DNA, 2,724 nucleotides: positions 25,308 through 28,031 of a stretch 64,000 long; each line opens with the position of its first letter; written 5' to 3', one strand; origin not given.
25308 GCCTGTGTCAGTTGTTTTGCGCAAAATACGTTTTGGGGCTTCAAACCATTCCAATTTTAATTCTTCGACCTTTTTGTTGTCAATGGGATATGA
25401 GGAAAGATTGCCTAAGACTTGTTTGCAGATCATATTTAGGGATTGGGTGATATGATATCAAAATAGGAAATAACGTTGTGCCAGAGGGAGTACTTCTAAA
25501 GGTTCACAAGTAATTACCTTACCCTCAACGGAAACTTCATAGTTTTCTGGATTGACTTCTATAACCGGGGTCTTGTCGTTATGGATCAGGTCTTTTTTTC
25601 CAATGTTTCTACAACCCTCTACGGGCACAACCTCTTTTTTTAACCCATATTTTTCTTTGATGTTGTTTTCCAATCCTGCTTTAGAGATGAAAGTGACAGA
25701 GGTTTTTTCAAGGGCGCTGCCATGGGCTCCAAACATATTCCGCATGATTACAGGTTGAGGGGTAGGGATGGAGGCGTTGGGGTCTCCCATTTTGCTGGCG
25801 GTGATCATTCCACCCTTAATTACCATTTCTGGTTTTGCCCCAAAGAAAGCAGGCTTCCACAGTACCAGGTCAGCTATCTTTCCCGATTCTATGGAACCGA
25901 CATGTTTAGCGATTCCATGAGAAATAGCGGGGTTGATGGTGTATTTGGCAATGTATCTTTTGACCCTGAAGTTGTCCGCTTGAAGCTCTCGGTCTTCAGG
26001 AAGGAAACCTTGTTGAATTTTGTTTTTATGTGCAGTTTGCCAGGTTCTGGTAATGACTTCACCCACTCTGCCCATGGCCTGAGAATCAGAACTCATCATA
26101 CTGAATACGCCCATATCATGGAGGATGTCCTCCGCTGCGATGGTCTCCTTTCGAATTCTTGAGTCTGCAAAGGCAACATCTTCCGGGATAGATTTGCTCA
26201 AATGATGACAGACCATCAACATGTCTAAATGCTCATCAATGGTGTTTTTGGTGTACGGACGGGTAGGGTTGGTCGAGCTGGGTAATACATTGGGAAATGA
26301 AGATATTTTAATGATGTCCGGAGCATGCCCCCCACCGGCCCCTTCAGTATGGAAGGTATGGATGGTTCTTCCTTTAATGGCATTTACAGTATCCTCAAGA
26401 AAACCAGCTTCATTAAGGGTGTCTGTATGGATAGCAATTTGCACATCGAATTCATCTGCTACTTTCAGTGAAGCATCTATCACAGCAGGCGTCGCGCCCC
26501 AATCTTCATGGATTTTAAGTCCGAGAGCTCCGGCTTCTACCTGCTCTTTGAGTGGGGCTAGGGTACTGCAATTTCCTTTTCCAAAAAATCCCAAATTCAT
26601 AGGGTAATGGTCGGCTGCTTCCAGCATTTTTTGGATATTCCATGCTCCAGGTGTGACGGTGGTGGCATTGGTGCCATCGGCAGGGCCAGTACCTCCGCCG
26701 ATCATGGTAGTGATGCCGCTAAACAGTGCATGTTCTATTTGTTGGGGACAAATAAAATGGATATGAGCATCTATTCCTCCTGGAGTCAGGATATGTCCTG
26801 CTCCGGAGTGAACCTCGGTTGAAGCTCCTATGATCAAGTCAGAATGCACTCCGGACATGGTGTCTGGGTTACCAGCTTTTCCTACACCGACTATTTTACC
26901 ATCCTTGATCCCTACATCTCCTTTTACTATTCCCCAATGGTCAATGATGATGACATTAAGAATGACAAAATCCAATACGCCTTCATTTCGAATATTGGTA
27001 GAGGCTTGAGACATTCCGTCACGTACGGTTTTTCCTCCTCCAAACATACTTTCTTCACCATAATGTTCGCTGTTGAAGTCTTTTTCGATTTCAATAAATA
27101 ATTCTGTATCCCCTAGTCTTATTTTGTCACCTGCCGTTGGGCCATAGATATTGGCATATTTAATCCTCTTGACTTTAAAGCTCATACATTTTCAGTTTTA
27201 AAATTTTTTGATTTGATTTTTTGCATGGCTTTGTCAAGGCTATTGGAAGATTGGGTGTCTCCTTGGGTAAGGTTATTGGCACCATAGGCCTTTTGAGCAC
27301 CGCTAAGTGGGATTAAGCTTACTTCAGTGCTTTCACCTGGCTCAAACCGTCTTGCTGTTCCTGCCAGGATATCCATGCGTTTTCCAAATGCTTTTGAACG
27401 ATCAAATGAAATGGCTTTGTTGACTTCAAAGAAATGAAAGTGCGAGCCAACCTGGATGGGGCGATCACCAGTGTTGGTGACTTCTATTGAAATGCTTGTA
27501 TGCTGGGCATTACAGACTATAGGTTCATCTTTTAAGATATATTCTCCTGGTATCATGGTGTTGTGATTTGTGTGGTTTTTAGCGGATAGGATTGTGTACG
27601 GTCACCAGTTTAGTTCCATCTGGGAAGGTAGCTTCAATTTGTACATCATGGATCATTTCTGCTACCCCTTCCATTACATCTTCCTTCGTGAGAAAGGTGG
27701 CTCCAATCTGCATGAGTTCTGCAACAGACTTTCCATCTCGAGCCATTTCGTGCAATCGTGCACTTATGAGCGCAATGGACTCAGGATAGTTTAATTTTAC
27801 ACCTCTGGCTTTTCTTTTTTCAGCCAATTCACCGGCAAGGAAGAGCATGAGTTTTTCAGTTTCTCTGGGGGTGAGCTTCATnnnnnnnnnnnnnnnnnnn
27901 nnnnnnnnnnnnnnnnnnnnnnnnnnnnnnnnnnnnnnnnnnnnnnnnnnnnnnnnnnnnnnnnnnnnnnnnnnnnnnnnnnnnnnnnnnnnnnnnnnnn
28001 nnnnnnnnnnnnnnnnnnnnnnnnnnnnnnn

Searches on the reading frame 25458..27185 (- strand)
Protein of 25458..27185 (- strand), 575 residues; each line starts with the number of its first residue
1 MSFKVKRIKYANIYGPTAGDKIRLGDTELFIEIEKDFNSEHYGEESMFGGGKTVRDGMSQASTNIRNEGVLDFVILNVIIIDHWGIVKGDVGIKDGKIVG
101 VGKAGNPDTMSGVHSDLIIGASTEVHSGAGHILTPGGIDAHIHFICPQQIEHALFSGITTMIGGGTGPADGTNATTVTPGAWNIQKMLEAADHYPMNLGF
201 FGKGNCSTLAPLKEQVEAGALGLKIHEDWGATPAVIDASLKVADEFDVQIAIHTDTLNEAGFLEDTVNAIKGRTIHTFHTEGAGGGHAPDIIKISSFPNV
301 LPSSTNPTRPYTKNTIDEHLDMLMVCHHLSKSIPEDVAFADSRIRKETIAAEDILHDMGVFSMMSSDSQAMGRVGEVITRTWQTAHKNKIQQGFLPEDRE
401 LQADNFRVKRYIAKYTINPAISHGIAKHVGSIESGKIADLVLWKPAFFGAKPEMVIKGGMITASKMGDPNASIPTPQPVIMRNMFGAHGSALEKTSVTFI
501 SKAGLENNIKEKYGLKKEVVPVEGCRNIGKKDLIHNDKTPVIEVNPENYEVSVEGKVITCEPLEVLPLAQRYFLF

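Call 51: search_protein_families(library=pfam, proteins=[window:25458-27185:-], max_evalue=0.00001)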
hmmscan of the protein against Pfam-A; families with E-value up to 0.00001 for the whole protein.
window:25458-27185:- (575 aa): 3 families
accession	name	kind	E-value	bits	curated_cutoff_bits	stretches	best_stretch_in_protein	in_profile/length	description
PF01979.26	Amidohydro_1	-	7.4e-81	272.5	25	1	132-461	1-340/345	Amidohydrolase family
PF00449.26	Urease_alpha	-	1.7e-51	174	23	1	4-125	2-120/121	Urease alpha-subunit, N-terminal domain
PF07969.17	Amidohydro_3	-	5.6e-07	29.8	29.7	0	406-461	407-470/472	Amidohydrolase family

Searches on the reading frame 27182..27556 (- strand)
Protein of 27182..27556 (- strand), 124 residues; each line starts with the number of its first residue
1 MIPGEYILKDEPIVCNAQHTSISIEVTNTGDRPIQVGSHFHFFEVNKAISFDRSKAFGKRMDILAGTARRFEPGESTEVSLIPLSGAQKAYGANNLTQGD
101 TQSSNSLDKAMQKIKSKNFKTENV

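Call 51: search_protein_families(library=pfam, proteins=[window:27182-27556:-], max_evalue=0.00001)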
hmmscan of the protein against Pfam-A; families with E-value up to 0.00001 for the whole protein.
window:27182-27556:- (124 aa): 1 family
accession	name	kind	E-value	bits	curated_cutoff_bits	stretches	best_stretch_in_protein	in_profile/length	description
PF00699.25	Urease_beta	-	4.4e-41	139.3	25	1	3-99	1-97/98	Urease beta subunit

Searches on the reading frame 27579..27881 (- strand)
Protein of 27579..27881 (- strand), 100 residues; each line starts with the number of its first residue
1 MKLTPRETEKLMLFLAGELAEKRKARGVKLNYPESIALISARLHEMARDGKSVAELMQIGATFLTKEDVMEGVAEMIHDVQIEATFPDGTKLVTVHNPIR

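Call 51: search_protein_families(library=pfam, proteins=[window:27579-27881:-], max_evalue=0.00001)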
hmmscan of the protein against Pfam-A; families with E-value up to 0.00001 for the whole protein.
window:27579-27881:- (100 aa): 1 family
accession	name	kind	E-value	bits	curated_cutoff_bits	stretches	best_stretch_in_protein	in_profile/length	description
PF00547.23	Urease_gamma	-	1.4e-47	160.5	23.9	1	1-99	1-99/99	Urease, gamma subunit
